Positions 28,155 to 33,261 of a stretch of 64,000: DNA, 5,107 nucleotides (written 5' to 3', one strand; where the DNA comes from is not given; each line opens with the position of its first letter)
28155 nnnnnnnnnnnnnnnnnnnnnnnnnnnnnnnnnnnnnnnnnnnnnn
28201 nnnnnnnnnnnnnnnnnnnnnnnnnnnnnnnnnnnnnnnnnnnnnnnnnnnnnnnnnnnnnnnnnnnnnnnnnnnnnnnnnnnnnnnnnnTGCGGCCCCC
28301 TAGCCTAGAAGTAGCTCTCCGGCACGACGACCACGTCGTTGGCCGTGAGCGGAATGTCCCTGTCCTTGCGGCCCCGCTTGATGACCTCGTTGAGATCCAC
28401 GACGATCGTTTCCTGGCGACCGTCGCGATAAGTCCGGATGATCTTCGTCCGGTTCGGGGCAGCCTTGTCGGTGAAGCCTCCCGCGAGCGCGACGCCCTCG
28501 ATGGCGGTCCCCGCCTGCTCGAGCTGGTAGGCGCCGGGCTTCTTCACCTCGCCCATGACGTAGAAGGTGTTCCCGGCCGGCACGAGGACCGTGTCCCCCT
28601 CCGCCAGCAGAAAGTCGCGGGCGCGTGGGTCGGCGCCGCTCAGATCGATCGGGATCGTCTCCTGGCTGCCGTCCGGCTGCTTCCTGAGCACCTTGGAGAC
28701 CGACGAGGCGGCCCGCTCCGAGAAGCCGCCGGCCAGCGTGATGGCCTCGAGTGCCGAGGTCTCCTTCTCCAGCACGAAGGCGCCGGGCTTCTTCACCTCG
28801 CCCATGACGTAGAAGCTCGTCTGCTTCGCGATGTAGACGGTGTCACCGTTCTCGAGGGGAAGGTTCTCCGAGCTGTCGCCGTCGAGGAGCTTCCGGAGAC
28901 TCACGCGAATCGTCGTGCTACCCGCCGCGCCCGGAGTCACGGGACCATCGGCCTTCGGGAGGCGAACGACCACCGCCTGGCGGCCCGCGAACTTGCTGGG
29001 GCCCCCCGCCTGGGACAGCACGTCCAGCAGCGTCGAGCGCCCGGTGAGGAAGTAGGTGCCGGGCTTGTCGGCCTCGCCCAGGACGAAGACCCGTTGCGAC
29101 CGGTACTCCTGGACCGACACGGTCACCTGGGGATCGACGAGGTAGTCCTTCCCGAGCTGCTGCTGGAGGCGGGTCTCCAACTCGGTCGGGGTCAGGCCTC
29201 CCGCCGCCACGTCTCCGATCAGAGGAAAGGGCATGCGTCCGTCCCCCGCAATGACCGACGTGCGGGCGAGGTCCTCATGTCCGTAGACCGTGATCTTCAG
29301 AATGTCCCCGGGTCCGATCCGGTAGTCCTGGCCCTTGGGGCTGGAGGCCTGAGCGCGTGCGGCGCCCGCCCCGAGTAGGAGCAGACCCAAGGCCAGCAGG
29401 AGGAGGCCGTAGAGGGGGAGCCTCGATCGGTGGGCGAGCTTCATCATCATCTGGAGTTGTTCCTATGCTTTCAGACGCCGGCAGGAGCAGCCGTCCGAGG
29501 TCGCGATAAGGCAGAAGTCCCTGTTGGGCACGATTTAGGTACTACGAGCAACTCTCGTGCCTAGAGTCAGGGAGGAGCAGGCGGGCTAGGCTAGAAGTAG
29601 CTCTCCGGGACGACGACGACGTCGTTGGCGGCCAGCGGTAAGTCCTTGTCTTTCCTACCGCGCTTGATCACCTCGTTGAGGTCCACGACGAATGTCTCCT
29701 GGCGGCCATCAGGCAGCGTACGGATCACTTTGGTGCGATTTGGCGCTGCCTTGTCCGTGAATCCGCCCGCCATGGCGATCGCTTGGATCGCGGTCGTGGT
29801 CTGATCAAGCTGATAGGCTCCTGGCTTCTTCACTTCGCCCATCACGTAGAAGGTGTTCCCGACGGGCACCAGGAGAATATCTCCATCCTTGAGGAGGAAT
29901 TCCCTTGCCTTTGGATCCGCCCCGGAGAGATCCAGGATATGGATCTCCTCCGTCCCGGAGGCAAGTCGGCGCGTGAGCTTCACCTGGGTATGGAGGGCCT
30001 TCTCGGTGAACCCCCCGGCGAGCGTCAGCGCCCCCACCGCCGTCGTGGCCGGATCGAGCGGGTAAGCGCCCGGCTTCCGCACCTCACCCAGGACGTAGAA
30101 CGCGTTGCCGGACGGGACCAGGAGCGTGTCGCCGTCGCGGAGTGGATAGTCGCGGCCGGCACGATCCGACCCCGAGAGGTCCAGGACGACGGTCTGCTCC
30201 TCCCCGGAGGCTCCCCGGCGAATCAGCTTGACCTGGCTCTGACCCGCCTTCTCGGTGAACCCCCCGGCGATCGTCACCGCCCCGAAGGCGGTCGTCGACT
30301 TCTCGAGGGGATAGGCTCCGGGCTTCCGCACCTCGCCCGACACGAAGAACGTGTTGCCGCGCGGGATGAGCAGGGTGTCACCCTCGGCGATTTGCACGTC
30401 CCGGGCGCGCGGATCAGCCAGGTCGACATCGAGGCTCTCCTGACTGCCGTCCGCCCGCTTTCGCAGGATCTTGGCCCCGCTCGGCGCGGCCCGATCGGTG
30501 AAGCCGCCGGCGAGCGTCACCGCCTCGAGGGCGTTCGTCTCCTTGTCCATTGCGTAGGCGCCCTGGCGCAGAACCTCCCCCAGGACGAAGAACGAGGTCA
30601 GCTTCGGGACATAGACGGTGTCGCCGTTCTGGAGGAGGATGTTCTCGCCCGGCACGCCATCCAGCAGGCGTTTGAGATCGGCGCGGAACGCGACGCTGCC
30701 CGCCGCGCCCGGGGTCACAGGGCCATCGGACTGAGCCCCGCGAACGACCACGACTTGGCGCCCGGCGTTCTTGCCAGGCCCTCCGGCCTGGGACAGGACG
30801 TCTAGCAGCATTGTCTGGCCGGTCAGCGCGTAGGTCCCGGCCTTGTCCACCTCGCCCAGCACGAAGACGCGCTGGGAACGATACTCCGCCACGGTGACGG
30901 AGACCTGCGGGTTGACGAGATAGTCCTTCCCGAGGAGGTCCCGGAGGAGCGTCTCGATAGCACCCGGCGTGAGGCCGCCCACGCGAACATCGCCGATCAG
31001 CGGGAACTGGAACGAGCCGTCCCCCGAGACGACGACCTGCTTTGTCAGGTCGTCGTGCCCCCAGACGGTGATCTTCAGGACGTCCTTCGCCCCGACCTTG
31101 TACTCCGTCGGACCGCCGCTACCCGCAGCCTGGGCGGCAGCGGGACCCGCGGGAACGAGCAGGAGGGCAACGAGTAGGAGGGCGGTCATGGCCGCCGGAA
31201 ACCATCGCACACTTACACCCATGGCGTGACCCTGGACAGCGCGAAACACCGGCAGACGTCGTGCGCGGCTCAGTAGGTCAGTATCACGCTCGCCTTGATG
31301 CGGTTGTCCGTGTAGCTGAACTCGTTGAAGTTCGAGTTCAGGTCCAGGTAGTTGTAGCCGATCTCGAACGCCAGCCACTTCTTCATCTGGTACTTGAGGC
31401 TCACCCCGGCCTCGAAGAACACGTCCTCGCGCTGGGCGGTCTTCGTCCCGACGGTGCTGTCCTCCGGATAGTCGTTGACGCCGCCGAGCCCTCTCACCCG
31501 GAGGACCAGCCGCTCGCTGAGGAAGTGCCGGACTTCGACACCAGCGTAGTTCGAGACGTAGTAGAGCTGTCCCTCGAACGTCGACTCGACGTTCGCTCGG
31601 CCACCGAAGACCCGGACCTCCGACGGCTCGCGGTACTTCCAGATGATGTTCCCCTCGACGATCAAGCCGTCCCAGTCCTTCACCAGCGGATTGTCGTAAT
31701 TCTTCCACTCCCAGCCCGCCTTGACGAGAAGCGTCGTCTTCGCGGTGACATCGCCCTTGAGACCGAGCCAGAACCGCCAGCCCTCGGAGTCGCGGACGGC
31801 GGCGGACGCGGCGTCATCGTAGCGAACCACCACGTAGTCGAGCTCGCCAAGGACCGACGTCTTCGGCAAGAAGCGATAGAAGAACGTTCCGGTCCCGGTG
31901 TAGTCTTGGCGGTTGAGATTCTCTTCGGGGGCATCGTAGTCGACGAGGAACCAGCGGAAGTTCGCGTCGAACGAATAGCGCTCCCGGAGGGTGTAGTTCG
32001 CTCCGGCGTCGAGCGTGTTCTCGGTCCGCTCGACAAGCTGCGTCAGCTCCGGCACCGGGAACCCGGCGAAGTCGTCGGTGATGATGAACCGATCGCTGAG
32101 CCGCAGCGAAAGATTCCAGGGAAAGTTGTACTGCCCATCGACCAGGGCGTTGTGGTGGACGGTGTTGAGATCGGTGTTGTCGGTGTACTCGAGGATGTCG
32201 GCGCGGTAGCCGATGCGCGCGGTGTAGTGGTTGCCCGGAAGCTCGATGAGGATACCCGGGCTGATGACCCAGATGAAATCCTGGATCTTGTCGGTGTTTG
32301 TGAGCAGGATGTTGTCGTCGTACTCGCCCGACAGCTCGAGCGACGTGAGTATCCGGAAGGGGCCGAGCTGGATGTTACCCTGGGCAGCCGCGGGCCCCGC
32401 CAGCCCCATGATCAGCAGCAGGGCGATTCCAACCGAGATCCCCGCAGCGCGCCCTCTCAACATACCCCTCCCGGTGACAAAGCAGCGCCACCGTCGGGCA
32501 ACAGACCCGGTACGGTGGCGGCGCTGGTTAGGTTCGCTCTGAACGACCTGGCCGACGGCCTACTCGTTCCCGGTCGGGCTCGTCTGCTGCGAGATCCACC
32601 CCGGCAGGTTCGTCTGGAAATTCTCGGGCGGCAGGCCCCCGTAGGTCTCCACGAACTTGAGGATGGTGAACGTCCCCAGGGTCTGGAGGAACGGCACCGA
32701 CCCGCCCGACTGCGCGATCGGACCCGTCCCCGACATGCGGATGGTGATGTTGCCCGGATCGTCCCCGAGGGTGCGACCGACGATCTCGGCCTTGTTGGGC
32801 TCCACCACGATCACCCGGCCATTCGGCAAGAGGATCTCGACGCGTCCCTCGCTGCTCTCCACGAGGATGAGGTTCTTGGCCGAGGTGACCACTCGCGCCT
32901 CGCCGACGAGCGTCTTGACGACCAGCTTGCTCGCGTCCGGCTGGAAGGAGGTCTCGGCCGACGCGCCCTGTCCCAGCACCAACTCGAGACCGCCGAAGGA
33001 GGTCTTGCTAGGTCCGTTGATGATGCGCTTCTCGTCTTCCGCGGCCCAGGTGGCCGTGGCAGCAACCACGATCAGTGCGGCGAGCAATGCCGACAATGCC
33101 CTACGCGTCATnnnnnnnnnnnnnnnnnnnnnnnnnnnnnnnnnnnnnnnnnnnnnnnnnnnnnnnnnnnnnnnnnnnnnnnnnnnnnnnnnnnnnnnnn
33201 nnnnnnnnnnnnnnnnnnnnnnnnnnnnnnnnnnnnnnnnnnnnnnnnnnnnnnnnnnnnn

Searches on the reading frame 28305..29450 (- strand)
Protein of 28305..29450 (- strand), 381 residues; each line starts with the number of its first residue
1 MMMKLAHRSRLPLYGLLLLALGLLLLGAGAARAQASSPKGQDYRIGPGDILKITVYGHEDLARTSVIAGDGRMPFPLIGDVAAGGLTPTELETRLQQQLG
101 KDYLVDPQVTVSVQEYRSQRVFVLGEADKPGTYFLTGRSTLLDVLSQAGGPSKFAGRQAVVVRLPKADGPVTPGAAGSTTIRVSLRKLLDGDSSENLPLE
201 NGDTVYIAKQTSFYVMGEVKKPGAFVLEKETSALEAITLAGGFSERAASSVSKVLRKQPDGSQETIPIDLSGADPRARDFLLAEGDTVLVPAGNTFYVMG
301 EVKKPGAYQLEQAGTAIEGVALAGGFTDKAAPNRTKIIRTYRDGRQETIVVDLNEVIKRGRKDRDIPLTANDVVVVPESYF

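Call 8: search_protein_families(library=pfam, proteins=[window:28305-29450:-], max_evalue=0.01)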
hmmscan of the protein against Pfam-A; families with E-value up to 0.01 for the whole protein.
window:28305-29450:- (381 aa): 3 families
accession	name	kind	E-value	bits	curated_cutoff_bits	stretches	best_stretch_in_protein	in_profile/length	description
PF10531.15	SLBB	-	2.1e-33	114.3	27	3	296-349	2-54/55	SLBB domain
PF22461.2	SLBB_2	-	4.4e-31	107.3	27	3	119-207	1-79/79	SLBB domain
PF02563.21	Poly_export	-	2.8e-25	88.8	28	1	38-114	2-77/77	Polysaccharide biosynthesis/export protein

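Call 9: search_protein_families(library=ncbifam, proteins=[window:28305-29450:-], max_evalue=0.01)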
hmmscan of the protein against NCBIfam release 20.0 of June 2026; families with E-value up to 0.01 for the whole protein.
window:28305-29450:- (381 aa): 4 families
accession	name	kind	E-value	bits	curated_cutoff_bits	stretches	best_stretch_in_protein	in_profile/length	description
TIGR03028.1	EpsE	equivalog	2.4e-59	200.6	262.65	2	42-269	1-221/239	polysaccharide export protein EpsE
TIGR03027.2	pepcterm_export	equivalog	1e-56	191.2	180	3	41-210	1-167/169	XrtA/PEP-CTERM system exopolysaccharide export protein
NF041843.1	EpsY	equivalog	2.8e-44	150.8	320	3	37-204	47-207/211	exopolysaccharide export protein EpsY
NF011658.0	PRK15078.1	subfamily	2.6e-35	121.9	333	3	41-257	83-303/380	polysaccharide export protein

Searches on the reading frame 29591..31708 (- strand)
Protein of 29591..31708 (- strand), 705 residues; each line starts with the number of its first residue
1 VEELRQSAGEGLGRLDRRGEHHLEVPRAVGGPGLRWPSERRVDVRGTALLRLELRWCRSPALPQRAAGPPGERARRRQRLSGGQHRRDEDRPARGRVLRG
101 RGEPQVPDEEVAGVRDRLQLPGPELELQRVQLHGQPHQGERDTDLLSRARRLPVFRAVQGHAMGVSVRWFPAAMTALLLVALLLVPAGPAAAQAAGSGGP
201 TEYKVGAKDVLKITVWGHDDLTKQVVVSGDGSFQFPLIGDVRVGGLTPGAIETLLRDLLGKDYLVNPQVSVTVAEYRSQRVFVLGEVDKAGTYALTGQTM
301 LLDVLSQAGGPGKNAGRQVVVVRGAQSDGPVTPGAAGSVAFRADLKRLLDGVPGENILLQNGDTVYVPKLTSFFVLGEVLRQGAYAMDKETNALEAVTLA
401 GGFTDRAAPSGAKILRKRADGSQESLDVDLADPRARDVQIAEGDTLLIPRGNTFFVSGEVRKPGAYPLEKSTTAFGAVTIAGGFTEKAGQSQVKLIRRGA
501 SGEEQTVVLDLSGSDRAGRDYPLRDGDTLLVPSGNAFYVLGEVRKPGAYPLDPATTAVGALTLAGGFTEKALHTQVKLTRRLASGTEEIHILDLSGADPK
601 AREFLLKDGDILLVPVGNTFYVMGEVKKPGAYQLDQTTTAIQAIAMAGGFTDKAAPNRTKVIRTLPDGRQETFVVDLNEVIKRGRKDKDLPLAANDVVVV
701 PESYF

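Call 8: search_protein_families(library=pfam, proteins=[window:29591-31708:-], max_evalue=0.01)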
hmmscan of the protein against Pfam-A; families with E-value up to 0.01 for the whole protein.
window:29591-31708:- (705 aa): 5 families
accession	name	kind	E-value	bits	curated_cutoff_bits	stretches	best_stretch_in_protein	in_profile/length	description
PF10531.15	SLBB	-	2.7e-58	194.1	27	5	620-673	2-54/55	SLBB domain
PF22461.2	SLBB_2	-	1.4e-49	166.6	27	5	619-700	2-79/79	SLBB domain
PF02563.21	Poly_export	-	6.2e-24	84.4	28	1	200-273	4-76/77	Polysaccharide biosynthesis/export protein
PF07883.17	Cupin_2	-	0.0016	18.6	27.2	0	517-537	34-54/70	Cupin domain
PF08007.18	JmjC_2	-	0.0017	18.3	22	0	599-619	83-103/127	JmjC domain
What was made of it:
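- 29591..31189 (-): OPX1: polysaccharide export protein with five SLBB domains. Poly_export and SLBB domains (call 8).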

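Call 9: search_protein_families(library=ncbifam, proteins=[window:29591-31708:-], max_evalue=0.01)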
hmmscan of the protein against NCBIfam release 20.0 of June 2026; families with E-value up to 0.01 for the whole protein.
window:29591-31708:- (705 aa): 6 families
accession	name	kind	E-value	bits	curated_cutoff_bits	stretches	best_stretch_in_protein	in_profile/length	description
TIGR03028.1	EpsE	equivalog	2.1e-85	285.9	262.65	4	202-433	1-225/239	polysaccharide export protein EpsE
TIGR03027.2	pepcterm_export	equivalog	3.4e-58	196.1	180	5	202-369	2-166/169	XrtA/PEP-CTERM system exopolysaccharide export protein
NF041843.1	EpsY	equivalog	2.2e-49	167.5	320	5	201-330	51-180/211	exopolysaccharide export protein EpsY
NF011658.0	PRK15078.1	subfamily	3.7e-45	154.3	333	4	202-420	84-307/380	polysaccharide export protein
TIGR00293.1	TIGR00293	equivalog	0.00016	21.8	53.9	0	608-629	46-67/129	prefoldin subunit alpha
TIGR01959.1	nuoF_fam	equivalog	0.0095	14.4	558.65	0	454-502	237-283/410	NADH-quinone oxidoreductase subunit NuoF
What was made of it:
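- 29591..31189 (-): TIGR03028 EpsE scores 285.9, above its cut-off of 262.65 (call 9).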

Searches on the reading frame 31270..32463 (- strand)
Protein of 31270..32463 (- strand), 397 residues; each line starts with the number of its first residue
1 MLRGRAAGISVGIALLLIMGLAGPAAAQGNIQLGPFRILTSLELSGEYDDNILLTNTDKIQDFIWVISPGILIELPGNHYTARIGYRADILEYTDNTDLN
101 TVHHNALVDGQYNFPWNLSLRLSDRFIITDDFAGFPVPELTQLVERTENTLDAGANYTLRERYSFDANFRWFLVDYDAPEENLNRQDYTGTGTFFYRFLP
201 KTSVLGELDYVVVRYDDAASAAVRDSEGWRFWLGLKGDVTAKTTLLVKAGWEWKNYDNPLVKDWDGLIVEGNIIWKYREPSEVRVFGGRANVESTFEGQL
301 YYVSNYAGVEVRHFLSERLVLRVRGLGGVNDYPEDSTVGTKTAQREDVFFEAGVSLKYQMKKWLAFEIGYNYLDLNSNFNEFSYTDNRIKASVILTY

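Call 8: search_protein_families(library=pfam, proteins=[window:31270-32463:-], max_evalue=0.01)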
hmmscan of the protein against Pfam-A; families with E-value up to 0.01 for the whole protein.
window:31270-32463:- (397 aa): 3 families
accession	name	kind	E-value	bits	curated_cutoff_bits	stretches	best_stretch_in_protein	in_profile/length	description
PF10082.15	BBP2_2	-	3.2e-36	125.5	23.7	1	26-395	4-376/378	Putative beta-barrel porin 2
PF10677.15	DUF2490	-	5e-05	23.5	29.8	0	65-171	37-120/186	Protein of unknown function (DUF2490)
PF01389.23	OmpA_membrane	-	0.0022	18.2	21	0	343-373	28-58/180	OmpA-like transmembrane domain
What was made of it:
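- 31270..32463 (-): Outer-membrane beta-barrel (BBP2_2). PF10082, E = 3e-36 (call 8).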

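Call 9: search_protein_families(library=ncbifam, proteins=[window:31270-32463:-], max_evalue=0.01)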
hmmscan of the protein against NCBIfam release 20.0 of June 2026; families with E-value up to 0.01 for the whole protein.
window:31270-32463:- (397 aa): 3 families
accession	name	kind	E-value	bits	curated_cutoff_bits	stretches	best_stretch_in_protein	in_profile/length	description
TIGR03016.1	pepcterm_hypo_1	hypoth_equivalog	5e-19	68.6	90.85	2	36-113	4-81/477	TIGR03016 family PEP-CTERM system-associated outer membrane protein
TIGR03014.2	EpsL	equivalog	3.1e-07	29.7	275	1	145-394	169-382/385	XrtB/PEP-CTERM-associated polysaccharide biosynthesis outer membrane protein EpsL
TIGR04327.1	OMP_LA_2444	subfamily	0.0066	16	120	1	348-388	206-244/291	LA_2444/LA_4059 family outer membrane protein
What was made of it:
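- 31270..32463 (-): Weak hits, below cut-off, to PEP-CTERM-associated outer-membrane proteins (call 9).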

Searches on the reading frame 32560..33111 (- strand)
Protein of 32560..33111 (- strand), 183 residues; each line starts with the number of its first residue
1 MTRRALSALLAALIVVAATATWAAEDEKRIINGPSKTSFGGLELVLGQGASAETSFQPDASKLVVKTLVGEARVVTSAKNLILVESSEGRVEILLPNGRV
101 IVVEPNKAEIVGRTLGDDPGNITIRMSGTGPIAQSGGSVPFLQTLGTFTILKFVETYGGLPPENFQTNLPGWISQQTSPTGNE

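Call 8: search_protein_families(library=pfam, proteins=[window:32560-33111:-], max_evalue=0.01)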
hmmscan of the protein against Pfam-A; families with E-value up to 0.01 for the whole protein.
window:32560-33111:- (183 aa): 0 families

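Call 9: search_protein_families(library=ncbifam, proteins=[window:32560-33111:-], max_evalue=0.01)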
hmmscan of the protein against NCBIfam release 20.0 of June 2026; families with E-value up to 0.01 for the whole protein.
window:32560-33111:- (183 aa): 0 families
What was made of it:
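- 32560..33111 (-): First gene of the P1 unit: a 183-aa secreted protein of unknown function. It has a signal peptide, a conserved ~110-aa beta jelly-roll core and a variable tail. No Pfam or NCBIfam match (calls 8, 9).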

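Call 11: find_homologous_proteins(query=window:32560-33111:-)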
Query window:32560-33111:- (183 aa): 121 proteins with E <= 0.001 among 525 candidates; the best 120 are listed.
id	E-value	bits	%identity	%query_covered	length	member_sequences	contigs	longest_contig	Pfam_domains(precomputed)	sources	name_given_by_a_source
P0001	3.1e-107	374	100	97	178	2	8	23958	-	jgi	jgi:hypothetical protein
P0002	1.0e-84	300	84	97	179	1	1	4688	-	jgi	jgi:hypothetical protein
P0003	6.6e-83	295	80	97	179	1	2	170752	-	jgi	jgi:hypothetical protein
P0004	1.7e-81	290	79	98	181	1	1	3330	-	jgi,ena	-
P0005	1.9e-78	280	79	89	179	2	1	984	-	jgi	jgi:hypothetical protein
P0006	1.7e-72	261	76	93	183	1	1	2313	-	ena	-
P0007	4.8e-72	259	75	91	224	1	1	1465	-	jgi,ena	-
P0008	1.1e-71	258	82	83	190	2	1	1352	-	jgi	-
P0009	2.2e-71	257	81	86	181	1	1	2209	-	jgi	-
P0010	7.9e-70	252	79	86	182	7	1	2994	-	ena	-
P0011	1.3e-69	251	71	99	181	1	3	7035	-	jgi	jgi:hypothetical protein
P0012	2.1e-69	251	89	74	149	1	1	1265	-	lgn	-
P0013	2.5e-69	250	75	91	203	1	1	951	-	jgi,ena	-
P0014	2.5e-68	247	84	79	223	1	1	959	-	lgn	-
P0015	5.8e-68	246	74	93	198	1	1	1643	-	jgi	jgi:hypothetical protein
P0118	1.1e-40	157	48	94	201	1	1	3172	-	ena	-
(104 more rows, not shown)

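Call 13: find_related_loci(query=A1, collection=genome_contigs, flank=5000)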
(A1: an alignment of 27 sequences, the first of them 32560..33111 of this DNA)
Query A1 (183 aa) in genome_contigs; peptide patterns used: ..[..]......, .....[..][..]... (x = any residue, [..] = any of these).
24 stretches matched a pattern; 6 encode a relative of the query (tblastn E <= 1e-3); 6 distinct loci.
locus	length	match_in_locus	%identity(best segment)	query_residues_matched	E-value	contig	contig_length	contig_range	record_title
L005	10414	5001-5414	88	1-138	8e-77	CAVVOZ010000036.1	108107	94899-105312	MAG: uncultured Candidatus Rokubacteria bacterium isolate MFD02242.bin.2.101 genome assembly, contig: contig_9005, whole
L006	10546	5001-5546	71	1-182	2e-73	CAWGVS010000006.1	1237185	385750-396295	MAG: uncultured Candidatus Rokubacteria bacterium isolate MFD02242.bin.2.73 genome assembly, contig: contig_6120, whole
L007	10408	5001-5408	87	1-136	2e-73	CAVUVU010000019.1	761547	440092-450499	MAG: uncultured Candidatus Rokubacteria bacterium isolate MFD05567.bin.2.187 genome assembly, contig: contig_9784, whole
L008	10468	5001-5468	75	1-155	2e-72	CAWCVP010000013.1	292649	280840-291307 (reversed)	MAG: uncultured Candidatus Rokubacteria bacterium isolate MFD00962.bin.2.92 genome assembly, contig: contig_44250, whole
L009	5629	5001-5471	73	1-155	2e-69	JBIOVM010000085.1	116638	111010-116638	MAG: Candidatus Rokuibacteriota bacterium isolate MAG108 k127_2450637, whole genome shotgun sequence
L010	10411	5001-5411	70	1-137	9e-59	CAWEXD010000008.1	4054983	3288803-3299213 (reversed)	MAG: uncultured Candidatus Rokubacteria bacterium isolate MFD06229.bin.1.275 genome assembly, contig: contig_3626, whole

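Call 15: find_related_loci(query=A1, collection=metagenome_contigs, flank=4000)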
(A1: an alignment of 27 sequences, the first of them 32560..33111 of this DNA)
Query A1 (183 aa) in metagenome_contigs; peptide patterns used: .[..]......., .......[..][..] (x = any residue, [..] = any of these).
136 stretches matched a pattern; 19 encode a relative of the query (tblastn E <= 1e-3); 19 distinct loci.
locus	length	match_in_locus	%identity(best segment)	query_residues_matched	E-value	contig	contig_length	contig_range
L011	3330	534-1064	79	1-179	5e-89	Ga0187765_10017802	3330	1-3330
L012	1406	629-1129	75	1-167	1e-83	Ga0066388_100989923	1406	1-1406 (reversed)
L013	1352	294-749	82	1-152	7e-84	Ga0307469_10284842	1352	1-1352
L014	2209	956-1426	81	1-157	8e-81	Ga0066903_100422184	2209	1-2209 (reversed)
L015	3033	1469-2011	69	1-181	3e-77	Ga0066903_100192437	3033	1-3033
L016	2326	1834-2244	88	1-137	7e-78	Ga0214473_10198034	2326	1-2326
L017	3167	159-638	78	1-158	4e-76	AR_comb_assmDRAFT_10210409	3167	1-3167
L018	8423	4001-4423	84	1-141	3e-74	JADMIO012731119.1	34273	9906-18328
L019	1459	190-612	83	1-141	6e-78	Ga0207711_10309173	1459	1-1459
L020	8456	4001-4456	76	1-151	1e-70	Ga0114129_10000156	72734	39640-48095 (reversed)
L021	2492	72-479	81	1-136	6e-72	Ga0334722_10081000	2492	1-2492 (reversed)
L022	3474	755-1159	84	1-135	4e-70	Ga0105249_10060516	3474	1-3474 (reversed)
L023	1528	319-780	74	1-153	4e-73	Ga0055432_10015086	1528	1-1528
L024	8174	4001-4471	73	1-155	8e-70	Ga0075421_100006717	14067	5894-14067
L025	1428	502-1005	70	1-170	6e-71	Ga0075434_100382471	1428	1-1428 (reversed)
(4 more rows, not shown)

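Call 50: find_encoding_contigs(protein=P0118, flank=3000, max_places=3)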
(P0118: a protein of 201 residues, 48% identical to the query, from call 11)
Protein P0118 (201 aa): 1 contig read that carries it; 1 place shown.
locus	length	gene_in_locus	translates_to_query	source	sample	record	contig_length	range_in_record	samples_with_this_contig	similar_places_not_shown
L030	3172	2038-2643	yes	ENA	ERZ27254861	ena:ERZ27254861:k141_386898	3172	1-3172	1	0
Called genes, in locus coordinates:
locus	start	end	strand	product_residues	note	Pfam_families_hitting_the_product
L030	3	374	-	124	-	?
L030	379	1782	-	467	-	PF00072:Response_reg, PF00158:Sigma54_activat, PF14532:Sigma54_activ_2, PF00004:AAA (weak), PF07728:AAA_5 (faint), PF25601:AAA_lid_14, PF02954:HTH_8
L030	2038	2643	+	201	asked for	-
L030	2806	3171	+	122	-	?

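Call 59: predict_structure(alignment_id=A1)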
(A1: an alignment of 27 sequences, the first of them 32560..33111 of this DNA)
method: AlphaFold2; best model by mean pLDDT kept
length: 183 residues; sequences in the alignment: 27
mean_pLDDT: 70.9   pTM: 0.59
mean pLDDT of the five models: 70.9, 61.2, 60.9, 56.4, 46.1
residues with pLDDT >= 90: 17; 70-90: 95; 50-70: 36; < 50: 35
segments of 3 or more residues with pLDDT < 50: 21-25, 154-183
pLDDT, mean of each block of 10 residues (from residue 1): 73 66 61 84 89 88 89 86 82 84 70 62 84 58 82 49 41 38 35
secondary structure, 60 per line:
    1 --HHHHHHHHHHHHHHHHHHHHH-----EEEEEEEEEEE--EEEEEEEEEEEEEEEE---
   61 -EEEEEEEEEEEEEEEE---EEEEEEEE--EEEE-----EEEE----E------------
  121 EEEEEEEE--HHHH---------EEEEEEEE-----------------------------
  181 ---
elements in order: H3-23 E29-39 E42-57 E62-77 E81-88 E91-94 E100-103 E121-128 H131-134 E144-151
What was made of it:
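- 32560..33111 (-): AlphaFold model with pLDDT 71 (call 59).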
